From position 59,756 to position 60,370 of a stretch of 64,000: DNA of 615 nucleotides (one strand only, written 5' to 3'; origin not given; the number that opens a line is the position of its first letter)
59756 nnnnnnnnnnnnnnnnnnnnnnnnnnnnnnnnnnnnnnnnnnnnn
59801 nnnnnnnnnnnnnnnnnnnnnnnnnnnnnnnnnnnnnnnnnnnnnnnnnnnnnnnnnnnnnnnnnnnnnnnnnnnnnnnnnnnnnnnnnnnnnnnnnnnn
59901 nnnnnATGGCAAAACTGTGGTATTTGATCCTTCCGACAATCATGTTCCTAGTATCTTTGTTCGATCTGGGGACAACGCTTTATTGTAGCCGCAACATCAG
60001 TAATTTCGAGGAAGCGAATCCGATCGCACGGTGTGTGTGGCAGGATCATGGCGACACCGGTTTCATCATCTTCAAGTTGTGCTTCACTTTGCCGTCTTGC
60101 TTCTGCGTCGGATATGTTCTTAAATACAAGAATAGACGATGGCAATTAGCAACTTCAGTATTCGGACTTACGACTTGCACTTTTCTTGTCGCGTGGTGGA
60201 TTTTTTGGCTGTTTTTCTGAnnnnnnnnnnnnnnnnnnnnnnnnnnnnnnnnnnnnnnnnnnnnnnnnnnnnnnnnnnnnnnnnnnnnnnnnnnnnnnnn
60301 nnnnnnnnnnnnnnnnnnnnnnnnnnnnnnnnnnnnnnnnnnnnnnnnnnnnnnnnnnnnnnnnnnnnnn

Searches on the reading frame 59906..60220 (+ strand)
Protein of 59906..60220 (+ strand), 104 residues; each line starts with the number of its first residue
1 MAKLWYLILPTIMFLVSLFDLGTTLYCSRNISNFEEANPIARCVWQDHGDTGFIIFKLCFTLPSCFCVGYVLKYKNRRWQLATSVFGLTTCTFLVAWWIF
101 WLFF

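Call 65: search_protein_families(library=pfam, proteins=[window:59906-60220:+], max_evalue=0.1)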
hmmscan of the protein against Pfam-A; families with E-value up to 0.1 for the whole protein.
window:59906-60220:+ (104 aa): 2 families
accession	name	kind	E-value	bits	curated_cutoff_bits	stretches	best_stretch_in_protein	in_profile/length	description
PF18902.5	DUF5658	-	8e-07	30.2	25.2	1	15-97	2-80/82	Domain of unknown function (DUF5658)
PF14126.11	DUF4293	-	0.006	17.2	27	1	6-100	8-103/153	Domain of unknown function (DUF4293)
